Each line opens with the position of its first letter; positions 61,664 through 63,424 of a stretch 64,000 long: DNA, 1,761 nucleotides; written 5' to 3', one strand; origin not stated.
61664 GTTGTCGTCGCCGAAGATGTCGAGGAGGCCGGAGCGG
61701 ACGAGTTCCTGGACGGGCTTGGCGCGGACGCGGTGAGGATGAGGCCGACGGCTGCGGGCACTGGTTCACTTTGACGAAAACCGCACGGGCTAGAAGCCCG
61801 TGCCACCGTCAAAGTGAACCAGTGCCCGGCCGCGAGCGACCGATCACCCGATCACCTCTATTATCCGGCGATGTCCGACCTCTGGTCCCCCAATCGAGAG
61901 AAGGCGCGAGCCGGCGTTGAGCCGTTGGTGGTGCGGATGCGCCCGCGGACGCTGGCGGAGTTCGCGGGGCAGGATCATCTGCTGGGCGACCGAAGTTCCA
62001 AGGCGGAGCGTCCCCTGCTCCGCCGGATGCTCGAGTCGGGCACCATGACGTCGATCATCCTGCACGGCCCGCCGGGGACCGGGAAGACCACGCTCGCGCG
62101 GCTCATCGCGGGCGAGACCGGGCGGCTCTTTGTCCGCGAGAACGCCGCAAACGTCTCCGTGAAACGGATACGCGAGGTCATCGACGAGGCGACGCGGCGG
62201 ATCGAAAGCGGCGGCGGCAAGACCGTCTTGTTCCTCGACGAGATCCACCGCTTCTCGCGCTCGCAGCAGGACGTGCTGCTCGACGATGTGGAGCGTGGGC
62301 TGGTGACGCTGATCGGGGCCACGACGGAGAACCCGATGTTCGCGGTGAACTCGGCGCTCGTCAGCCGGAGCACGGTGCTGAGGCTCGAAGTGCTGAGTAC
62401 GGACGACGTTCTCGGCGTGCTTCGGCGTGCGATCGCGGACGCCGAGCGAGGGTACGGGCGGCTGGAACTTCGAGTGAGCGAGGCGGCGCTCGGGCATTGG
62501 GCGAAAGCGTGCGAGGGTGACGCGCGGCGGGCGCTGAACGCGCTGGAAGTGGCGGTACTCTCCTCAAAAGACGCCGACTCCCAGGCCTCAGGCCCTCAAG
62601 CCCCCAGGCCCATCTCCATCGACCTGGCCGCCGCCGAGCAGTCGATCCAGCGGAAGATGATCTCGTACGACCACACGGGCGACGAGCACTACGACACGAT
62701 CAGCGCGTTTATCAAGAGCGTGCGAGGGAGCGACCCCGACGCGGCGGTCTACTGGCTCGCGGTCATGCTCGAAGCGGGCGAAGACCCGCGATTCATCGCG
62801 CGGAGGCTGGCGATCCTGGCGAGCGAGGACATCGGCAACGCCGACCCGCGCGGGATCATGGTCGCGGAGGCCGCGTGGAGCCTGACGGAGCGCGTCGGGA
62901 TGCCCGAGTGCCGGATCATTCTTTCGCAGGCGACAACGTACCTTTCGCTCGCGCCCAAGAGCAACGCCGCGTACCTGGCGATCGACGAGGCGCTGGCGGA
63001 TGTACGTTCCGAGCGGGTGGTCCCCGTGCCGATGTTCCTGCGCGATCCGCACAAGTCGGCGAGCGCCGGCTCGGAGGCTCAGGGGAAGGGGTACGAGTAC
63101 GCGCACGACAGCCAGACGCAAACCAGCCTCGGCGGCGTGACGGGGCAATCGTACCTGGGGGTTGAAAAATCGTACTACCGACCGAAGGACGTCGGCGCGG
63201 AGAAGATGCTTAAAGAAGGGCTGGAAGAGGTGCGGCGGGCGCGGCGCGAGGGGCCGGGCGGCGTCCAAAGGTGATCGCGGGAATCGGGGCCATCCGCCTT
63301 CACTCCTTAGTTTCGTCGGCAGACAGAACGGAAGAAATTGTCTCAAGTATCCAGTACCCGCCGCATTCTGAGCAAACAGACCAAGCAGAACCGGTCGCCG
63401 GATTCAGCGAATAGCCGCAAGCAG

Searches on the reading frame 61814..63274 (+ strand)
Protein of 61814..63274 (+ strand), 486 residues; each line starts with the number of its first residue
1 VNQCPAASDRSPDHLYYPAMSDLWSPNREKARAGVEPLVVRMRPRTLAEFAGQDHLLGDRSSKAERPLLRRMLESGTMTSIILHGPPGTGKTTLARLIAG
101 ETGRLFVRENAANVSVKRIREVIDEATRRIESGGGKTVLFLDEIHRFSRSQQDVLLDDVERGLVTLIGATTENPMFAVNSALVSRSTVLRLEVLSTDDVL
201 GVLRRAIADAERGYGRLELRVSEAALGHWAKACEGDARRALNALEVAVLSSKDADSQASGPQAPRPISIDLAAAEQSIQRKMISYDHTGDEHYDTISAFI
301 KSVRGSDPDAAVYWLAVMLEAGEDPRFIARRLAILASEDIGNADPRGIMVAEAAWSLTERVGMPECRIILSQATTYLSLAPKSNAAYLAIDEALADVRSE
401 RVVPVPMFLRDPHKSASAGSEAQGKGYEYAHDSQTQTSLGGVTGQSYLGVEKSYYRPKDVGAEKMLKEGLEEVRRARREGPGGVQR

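Call 42: search_protein_families(library=pfam, proteins=[window:61814-63274:+], max_evalue=0.01)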
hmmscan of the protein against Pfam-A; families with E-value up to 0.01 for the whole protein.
window:61814-63274:+ (486 aa): 26 families (the best 25 are shown)
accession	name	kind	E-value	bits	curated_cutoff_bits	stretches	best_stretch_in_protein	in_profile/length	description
PF12002.13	MgsA_C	-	3.9e-57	193.2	27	1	305-473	1-166/167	MgsA AAA+ ATPase C terminal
PF16193.11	AAA_assoc_2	-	2.3e-25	89.1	34.3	1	217-304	3-81/81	AAA C-terminal domain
PF00004.35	AAA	-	3.8e-17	63.4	21.2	1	81-186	1-123/131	ATPase family associated with various cellular activities (AAA)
PF05496.18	RuvB_N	-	1.1e-12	48.5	27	1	42-163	1-112/159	Holliday junction DNA helicase RuvB P-loop domain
PF13191.12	AAA_16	-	7.1e-08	33.6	32.6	1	71-111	14-60/167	AAA ATPase domain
PF13173.12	AAA_14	-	4e-07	30.5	27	1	81-198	5-127/129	AAA domain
PF01078.27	Mg_chelatase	-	7.4e-07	29.2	20.3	0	80-111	24-55/207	Magnesium chelatase, subunit ChlI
PF07728.20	AAA_5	-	1.5e-06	28.7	22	1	81-156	2-87/139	AAA domain (dynein-related subfamily)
PF13401.12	AAA_22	-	2e-06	28.6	27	1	79-161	6-95/130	AAA domain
PF00158.32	Sigma54_activat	-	2.9e-06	27.5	20.2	0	136-174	94-132/168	Sigma-54 interaction domain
PF13521.12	AAA_28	-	3.5e-05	24.5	27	1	81-118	2-39/164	AAA domain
PF13671.12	AAA_33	-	0.00014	22.7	27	1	81-115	2-33/143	AAA domain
PF20720.3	nSTAND3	-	0.00043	20.5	27.2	1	80-144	19-74/155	Novel STAND NTPase 3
PF14532.12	Sigma54_activ_2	-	0.00049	20.8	25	1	77-159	20-93/138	Sigma-54 interaction domain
PF24389.1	ORC-CDC6-like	-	0.00082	18.7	27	0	77-101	31-55/571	ORC-CDC6-like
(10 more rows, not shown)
